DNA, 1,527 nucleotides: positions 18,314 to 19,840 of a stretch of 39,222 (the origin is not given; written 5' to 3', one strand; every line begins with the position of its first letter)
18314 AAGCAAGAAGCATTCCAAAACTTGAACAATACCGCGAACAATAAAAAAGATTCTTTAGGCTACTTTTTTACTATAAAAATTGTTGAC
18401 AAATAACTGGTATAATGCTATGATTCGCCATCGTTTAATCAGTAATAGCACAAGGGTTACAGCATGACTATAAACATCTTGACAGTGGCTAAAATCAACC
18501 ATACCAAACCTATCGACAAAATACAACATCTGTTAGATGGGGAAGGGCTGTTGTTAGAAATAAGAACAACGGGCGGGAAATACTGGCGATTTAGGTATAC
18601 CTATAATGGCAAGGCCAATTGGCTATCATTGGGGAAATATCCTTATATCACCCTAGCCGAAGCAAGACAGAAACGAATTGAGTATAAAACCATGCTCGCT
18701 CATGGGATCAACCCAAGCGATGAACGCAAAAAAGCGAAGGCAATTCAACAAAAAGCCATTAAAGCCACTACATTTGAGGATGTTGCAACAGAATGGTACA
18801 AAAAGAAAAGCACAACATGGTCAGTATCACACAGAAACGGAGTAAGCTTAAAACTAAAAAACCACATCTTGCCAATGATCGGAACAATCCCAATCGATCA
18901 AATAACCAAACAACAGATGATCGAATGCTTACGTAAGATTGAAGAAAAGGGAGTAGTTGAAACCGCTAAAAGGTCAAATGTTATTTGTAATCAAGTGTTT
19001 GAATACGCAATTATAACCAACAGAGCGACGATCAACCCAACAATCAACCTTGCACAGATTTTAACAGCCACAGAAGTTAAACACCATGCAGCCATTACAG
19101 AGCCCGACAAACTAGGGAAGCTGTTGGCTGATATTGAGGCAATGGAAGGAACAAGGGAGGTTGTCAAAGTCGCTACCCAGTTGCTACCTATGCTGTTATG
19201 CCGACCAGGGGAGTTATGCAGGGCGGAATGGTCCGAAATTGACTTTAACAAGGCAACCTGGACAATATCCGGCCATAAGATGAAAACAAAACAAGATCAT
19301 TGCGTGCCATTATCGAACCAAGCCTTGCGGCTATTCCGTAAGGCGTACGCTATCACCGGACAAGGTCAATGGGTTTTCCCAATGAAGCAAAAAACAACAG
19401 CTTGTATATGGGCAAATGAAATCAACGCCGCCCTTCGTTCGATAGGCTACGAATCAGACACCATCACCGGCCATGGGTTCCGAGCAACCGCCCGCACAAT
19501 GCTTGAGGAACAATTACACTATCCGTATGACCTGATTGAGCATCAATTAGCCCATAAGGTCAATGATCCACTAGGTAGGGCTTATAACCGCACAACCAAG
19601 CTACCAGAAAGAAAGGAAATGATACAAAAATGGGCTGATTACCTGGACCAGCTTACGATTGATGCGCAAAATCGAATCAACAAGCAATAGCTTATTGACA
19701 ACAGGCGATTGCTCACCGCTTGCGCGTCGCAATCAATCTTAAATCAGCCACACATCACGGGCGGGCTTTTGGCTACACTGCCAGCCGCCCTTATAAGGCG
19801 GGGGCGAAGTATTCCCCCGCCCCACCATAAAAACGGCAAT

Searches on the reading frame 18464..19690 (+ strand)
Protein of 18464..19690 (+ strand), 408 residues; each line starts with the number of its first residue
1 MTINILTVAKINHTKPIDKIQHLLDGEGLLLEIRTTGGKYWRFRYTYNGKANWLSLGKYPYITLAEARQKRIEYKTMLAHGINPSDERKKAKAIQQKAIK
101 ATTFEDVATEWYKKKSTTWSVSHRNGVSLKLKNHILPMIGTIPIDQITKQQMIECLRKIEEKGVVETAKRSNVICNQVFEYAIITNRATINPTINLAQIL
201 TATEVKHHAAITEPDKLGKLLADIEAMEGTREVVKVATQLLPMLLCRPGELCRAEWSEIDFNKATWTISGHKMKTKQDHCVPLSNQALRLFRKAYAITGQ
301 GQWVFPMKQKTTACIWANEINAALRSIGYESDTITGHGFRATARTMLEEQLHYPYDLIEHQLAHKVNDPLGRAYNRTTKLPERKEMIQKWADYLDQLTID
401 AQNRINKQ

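Call 7: search_protein_families(library=pfam, proteins=[window:18464-19690:+])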
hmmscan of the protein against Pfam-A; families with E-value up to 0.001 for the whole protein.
window:18464-19690:+ (408 aa): 4 families
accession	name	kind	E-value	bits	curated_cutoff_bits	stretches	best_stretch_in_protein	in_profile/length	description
PF22022.2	Phage_int_M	-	5.1e-27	94.4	27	1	104-196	1-93/96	Phage integrase central domain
PF13356.12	Arm-DNA-bind_3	-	5.4e-24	84.6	27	1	6-91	1-83/83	Arm DNA-binding domain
PF00589.27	Phage_integrase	-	1.1e-17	64.8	27.1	1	218-377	9-168/172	Phage integrase family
PF14659.12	Phage_int_SAM_3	-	3.1e-08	34.2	22.6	1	103-154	1-52/58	Phage integrase, N-terminal SAM-like domain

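Call 45: search_protein_families(library=phrogs, proteins=[window:18464-19690:+], max_evalue=0.1)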
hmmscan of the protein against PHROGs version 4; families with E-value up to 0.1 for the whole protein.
window:18464-19690:+ (408 aa): 9 families
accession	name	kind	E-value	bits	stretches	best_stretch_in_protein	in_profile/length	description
phrog_1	-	integration and excision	9.4e-60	204.5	1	4-401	91-458/611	integrase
phrog_3423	-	unknown function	6e-42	144.3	1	4-154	6-155/157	-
phrog_4710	-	unknown function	1.1e-35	124.1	1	77-276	1-197/211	-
phrog_216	-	integration and excision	7.5e-24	85.3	1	168-402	15-252/301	integrase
phrog_24775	-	unknown function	4.4e-09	37.4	1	330-398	24-90/101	-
phrog_14880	-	unknown function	1.2e-07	32.5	1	345-395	4-53/57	-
phrog_37801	-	unknown function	1.9e-06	28.9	1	353-396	27-70/73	-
phrog_17497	-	unknown function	0.00071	20.7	1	306-397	30-119/133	-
phrog_23783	-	integration and excision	0.0039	18.2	1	93-166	51-124/162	integrase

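Call 46: find_homologous_proteins(query=window:18464-19690:+, max_evalue=1e-40)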
Query window:18464-19690:+ (408 aa): 7971 proteins with E <= 1e-40 among 8000 candidates; the best 120 are listed.
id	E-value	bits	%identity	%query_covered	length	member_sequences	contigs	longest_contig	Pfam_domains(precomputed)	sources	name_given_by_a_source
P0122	1.3e-275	931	100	100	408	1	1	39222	PF14659.13,PF22022.3,PF13356.13,PF00589.28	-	-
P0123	2.3e-117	410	48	96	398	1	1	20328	PF14659.13,PF22022.3,PF13356.13,PF00589.28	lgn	-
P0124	3.2e-116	407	44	97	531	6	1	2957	PF22022.3,PF13356.13,PF00589.28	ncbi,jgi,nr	ncbi:MAG: integrase arm-type DNA-binding domain-containing protein [Syntrophales bacterium]|jgi:inte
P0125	4.3e-114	400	49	96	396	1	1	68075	PF22022.3,PF13356.13,PF00589.28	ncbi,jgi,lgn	-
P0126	6.6e-113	396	49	96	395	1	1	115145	PF22022.3,PF13356.13,PF00589.28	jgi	jgi:integrase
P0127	8.1e-112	392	48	96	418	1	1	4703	PF22022.3,PF13356.13,PF00589.28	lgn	-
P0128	8.7e-112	392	48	96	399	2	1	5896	PF22022.3,PF13356.13,PF00589.28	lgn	-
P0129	1.8e-111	391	49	96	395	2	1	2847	PF22022.3,PF13356.13,PF00589.28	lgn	-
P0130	2.2e-111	391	49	96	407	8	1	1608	PF22022.3,PF13356.13,PF00589.28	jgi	-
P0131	2.2e-111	391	48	97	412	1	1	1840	PF22022.3,PF13356.13,PF00589.28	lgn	-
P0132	3.3e-111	390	46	97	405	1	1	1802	PF22022.3,PF13356.13,PF00589.28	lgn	-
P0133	4.7e-111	390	46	97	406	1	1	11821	PF22022.3,PF13356.13,PF00589.28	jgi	jgi:integrase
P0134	4.9e-111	390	47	98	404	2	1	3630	PF22022.3,PF13356.13,PF00589.28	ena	-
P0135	5.6e-111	389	47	96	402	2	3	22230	PF22022.3,PF13356.13,PF00589.28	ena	-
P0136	5.7e-111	389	48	97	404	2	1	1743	PF22022.3,PF13356.13,PF00589.28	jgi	-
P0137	6.1e-111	389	48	96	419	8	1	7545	PF22022.3,PF13356.13,PF00589.28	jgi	-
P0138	8.0e-111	389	49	97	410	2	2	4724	PF22022.3,PF13356.13,PF00589.28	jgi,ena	-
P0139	8.9e-111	389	47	97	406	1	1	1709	PF22022.3,PF13356.13,PF00589.28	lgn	-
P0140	1.6e-110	388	46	97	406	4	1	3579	PF22022.3,PF13356.13,PF00589.28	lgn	-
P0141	2.0e-110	388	47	97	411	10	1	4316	PF22022.3,PF13356.13,PF00589.28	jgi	jgi:integrase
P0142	2.4e-110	387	47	98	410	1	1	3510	PF22022.3,PF13356.13,PF00589.28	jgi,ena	-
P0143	2.8e-110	387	48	97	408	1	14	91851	PF22022.3,PF13356.13,PF00589.28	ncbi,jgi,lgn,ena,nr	ncbi:MAG: Prophage CP4-57 integrase [Deltaproteobacteria bacterium ADurb.Bin151]|jgi:integrase|nr:MA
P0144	4.0e-110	387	48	96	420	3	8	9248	PF22022.3,PF13356.13,PF00589.28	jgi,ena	-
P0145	4.2e-110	387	47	98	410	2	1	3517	PF22022.3,PF13356.13,PF00589.28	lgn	-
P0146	4.7e-110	386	47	96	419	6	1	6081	PF22022.3,PF13356.13,PF00589.28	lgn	-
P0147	4.9e-110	386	48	96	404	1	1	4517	PF22022.3,PF13356.13,PF00589.28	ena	-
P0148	8.0e-110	386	47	98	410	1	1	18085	PF22022.3,PF13356.13,PF00589.28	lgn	-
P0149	1.8e-109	384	47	96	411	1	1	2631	PF22022.3,PF13356.13,PF00589.28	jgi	jgi:integrase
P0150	1.9e-109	384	47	96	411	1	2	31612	PF22022.3,PF13356.13,PF00589.28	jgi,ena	-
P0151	2.4e-109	384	47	98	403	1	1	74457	PF22022.3,PF13356.13,PF00589.28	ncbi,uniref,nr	ncbi:integrase arm-type DNA-binding domain-containing protein [Porticoccus sp. W117]|uniref:tyrosine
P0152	2.6e-109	384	46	98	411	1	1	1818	PF22022.3,PF13356.13,PF00589.28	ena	-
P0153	2.8e-109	384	47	97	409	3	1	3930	PF22022.3,PF13356.13,PF00589.28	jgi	jgi:integrase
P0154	2.9e-109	384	48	97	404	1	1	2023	PF22022.3,PF13356.13,PF00589.28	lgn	-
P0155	3.3e-109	384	47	97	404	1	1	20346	PF22022.3,PF13356.13,PF00589.28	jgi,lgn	jgi:integrase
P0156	3.4e-109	384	47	97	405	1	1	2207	PF22022.3,PF13356.13,PF00589.28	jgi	jgi:integrase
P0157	3.6e-109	383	47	98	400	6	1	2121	PF22022.3,PF13356.13,PF00589.28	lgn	-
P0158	3.7e-109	383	47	97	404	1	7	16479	PF22022.3,PF13356.13,PF00589.28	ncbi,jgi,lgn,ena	-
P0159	3.9e-109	383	47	98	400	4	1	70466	PF22022.3,PF13356.13,PF00589.28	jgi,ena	-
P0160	5.3e-109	383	46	96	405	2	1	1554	PF22022.3,PF13356.13,PF00589.28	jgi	jgi:integrase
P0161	6.4e-109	383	46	97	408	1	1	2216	PF22022.3,PF13356.13,PF00589.28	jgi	jgi:integrase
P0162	7.5e-109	382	46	98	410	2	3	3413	PF22022.3,PF13356.13,PF00589.28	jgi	jgi:integrase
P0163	7.5e-109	382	46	97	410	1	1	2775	PF22022.3,PF13356.13,PF00589.28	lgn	-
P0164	9.2e-109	382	46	97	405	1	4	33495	PF22022.3,PF13356.13,PF00589.28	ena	-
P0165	1.0e-108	382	46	97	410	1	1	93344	PF22022.3,PF13356.13,PF00589.28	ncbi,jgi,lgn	jgi:integrase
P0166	1.1e-108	382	47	96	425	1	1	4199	PF22022.3,PF13356.13,PF00589.28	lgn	-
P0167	1.1e-108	382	48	98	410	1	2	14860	PF22022.3,PF13356.13,PF00589.28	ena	-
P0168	1.2e-108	382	47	96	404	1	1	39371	PF22022.3,PF13356.13,PF00589.28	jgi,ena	jgi:integrase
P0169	1.9e-108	381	47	96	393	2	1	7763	PF22022.3,PF13356.13,PF00589.28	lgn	-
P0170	1.9e-108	381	45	97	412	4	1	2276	PF22022.3,PF13356.13,PF00589.28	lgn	-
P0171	2.0e-108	381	47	98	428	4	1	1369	PF22022.3,PF13356.13,PF00589.28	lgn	-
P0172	2.2e-108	381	45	97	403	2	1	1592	PF22022.3,PF13356.13,PF00589.28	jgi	jgi:integrase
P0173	2.3e-108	381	48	96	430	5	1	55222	PF22022.3,PF13356.13,PF00589.28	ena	-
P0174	2.4e-108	381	47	98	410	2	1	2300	PF22022.3,PF13356.13,PF00589.28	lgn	-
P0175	2.5e-108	381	47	97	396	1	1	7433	PF22022.3,PF13356.13,PF00589.28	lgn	-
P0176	2.6e-108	381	46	96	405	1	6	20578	PF22022.3,PF13356.13,PF00589.28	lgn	-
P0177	2.7e-108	381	47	96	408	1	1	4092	PF22022.3,PF13356.13,PF00589.28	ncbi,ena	-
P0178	2.8e-108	381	46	97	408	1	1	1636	PF22022.3,PF13356.13,PF00589.28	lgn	-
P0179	3.1e-108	380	47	96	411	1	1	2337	PF22022.3,PF13356.13,PF00589.28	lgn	-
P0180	3.2e-108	380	47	97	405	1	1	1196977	PF22022.3,PF13356.13,PF00589.28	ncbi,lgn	ncbi:MAG: integrase arm-type DNA-binding domain-containing protein [Syntrophotaleaceae bacterium]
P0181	3.5e-108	380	47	96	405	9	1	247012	PF22022.3,PF13356.13,PF00589.28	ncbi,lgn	ncbi:MAG: tyrosine-type recombinase/integrase [Pseudomonadota bacterium]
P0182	3.8e-108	380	47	98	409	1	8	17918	PF22022.3,PF13356.13,PF00589.28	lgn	-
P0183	3.9e-108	380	48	98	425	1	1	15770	PF22022.3,PF13356.13,PF00589.28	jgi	-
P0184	4.3e-108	380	46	97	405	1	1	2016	PF22022.3,PF13356.13,PF00589.28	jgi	-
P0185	4.4e-108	380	46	97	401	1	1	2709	PF22022.3,PF13356.13,PF00589.28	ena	-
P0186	4.7e-108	380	48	96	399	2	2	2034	PF22022.3,PF13356.13,PF00589.28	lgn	-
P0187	4.7e-108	380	46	97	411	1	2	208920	PF22022.3,PF13356.13,PF00589.28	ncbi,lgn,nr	ncbi:MAG: DUF4102 domain-containing protein [Deltaproteobacteria bacterium]|nr:DUF4102 domain-contai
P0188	4.8e-108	380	45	98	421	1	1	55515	PF22022.3,PF13356.13,PF00589.28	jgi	jgi:integrase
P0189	5.1e-108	380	47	96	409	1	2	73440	PF22022.3,PF13356.13,PF00589.28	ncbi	-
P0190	5.4e-108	380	47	96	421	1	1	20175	PF22022.3,PF13356.13,PF00589.28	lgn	-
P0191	5.5e-108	380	48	96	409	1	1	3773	PF22022.3,PF13356.13,PF00589.28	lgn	-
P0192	5.9e-108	379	45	98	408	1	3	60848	PF22022.3,PF13356.13,PF00589.28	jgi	jgi:integrase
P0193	6.0e-108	379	47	96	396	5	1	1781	PF22022.3,PF13356.13,PF00589.28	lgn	-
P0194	6.1e-108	379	45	96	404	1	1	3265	PF22022.3,PF13356.13,PF00589.28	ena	-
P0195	6.1e-108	379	46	96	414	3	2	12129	PF22022.3,PF13356.13,PF00589.28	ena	-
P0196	6.3e-108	379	47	96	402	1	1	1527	PF22022.3,PF13356.13,PF00589.28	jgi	jgi:integrase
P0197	6.7e-108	379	48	97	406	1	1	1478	PF22022.3,PF13356.13,PF00589.28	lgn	-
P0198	6.7e-108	379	47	98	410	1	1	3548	PF22022.3,PF13356.13,PF00589.28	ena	-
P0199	6.8e-108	379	47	97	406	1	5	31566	PF22022.3,PF13356.13,PF00589.28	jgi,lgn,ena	jgi:integrase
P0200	7.0e-108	379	47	98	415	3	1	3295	PF22022.3,PF13356.13,PF00589.28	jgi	-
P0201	7.1e-108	379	46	98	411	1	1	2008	PF22022.3,PF13356.13,PF00589.28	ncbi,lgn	-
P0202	7.5e-108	379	46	98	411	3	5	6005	PF22022.3,PF13356.13,PF00589.28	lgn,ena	-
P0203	7.6e-108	379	46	98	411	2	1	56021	PF22022.3,PF13356.13,PF00589.28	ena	-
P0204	8.3e-108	379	47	98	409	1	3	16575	PF22022.3,PF13356.13,PF00589.28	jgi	jgi:integrase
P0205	8.5e-108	379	47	98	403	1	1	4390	PF22022.3,PF13356.13,PF00589.28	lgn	-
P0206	8.5e-108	379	45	97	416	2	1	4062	PF22022.3,PF13356.13,PF00589.28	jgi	jgi:integrase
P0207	8.6e-108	379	45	98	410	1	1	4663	PF22022.3,PF13356.13,PF00589.28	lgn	-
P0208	9.1e-108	379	47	97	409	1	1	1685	PF22022.3,PF13356.13,PF00589.28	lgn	-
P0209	9.5e-108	379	47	98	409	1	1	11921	PF22022.3,PF13356.13,PF00589.28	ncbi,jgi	jgi:integrase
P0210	9.8e-108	379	46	97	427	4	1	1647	PF22022.3,PF13356.13,PF00589.28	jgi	jgi:integrase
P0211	1.0e-107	379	46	97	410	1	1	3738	PF22022.3,PF13356.13,PF00589.28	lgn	-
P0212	1.1e-107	379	45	96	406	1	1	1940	PF22022.3,PF13356.13,PF00589.28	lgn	-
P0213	1.2e-107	378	47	97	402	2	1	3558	PF22022.3,PF13356.13,PF00589.28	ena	-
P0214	1.3e-107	378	47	96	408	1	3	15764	PF22022.3,PF13356.13,PF00589.28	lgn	-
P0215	1.3e-107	378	46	96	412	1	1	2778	PF22022.3,PF13356.13,PF00589.28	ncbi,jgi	jgi:integrase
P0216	1.4e-107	378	46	96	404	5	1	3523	PF22022.3,PF13356.13,PF00589.28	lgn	-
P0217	1.6e-107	378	46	96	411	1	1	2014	PF22022.3,PF13356.13,PF00589.28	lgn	-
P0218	1.6e-107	378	46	97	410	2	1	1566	PF22022.3,PF13356.13,PF00589.28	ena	-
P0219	1.7e-107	378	46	98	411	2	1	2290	PF22022.3,PF13356.13,PF00589.28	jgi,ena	-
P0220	1.7e-107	378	47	96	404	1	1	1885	PF22022.3,PF13356.13,PF00589.28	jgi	jgi:integrase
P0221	1.7e-107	378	46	98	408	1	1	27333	PF22022.3,PF13356.13,PF00589.28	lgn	-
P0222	1.8e-107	378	47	97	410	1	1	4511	PF22022.3,PF13356.13,PF00589.28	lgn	-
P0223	1.8e-107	378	46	97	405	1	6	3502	PF22022.3,PF13356.13,PF00589.28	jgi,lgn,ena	-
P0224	1.9e-107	378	46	96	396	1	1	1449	PF22022.3,PF13356.13,PF00589.28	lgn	-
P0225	1.9e-107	378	46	96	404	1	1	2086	PF22022.3,PF13356.13,PF00589.28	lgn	-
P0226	1.9e-107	378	46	96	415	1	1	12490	PF22022.3,PF13356.13,PF00589.28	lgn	-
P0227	2.2e-107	378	47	98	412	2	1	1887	PF22022.3,PF13356.13,PF00589.28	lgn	-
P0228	2.3e-107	378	46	96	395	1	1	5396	PF22022.3,PF13356.13,PF00589.28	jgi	-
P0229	2.3e-107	378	47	96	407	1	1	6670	PF22022.3,PF13356.13,PF00589.28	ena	-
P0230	2.4e-107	377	47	97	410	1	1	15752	PF22022.3,PF13356.13,PF00589.28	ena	-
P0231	2.4e-107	377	46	98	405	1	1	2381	PF22022.3,PF13356.13,PF00589.28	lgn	-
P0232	2.4e-107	377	46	98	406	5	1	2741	PF22022.3,PF13356.13,PF00589.28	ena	-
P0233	2.5e-107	377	47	97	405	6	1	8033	PF22022.3,PF13356.13,PF00589.28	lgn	-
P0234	2.6e-107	377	47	95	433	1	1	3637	PF22022.3,PF13356.13,PF00589.28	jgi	jgi:integrase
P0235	2.7e-107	377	45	97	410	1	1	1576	PF22022.3,PF13356.13,PF00589.28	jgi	-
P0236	2.7e-107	377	46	96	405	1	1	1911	PF22022.3,PF13356.13,PF00589.28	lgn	-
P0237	2.8e-107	377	47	96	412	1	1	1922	PF22022.3,PF13356.13,PF00589.28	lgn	-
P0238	2.9e-107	377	46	97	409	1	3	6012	PF22022.3,PF13356.13,PF00589.28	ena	-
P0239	3.0e-107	377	45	98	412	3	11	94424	PF22022.3,PF13356.13,PF00589.28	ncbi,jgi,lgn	jgi:integrase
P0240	3.1e-107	377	45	97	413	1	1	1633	PF22022.3,PF13356.13,PF00589.28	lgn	-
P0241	3.1e-107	377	47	96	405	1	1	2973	PF22022.3,PF13356.13,PF00589.28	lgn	-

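Call 48: find_encoding_contigs(protein=P0123, flank=7000, max_places=2)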
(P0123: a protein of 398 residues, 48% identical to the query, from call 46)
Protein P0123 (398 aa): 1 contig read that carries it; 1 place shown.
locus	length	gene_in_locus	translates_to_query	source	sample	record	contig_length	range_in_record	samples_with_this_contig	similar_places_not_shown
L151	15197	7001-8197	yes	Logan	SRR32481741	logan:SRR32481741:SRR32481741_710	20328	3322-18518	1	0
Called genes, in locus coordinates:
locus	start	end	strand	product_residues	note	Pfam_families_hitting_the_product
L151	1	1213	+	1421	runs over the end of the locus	PF13517:FG-GAP_3, PF01839:FG-GAP (weak), PF13517:FG-GAP_3, PF01839:FG-GAP (weak), PF13517:FG-GAP_3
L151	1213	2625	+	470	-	-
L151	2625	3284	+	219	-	-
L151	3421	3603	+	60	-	-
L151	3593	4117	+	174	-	-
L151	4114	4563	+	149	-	PF00959:Phage_lysozyme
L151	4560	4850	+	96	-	-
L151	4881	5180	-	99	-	-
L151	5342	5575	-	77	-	-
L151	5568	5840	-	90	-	-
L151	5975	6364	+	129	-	PF05069:Phage_tail_S (weak)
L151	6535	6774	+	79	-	-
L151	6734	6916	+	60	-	-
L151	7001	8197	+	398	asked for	PF13356:Arm-DNA-bind_3, PF14659:Phage_int_SAM_3 (weak), PF22022:Phage_int_M, PF00589:Phage_integrase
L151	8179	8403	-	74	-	-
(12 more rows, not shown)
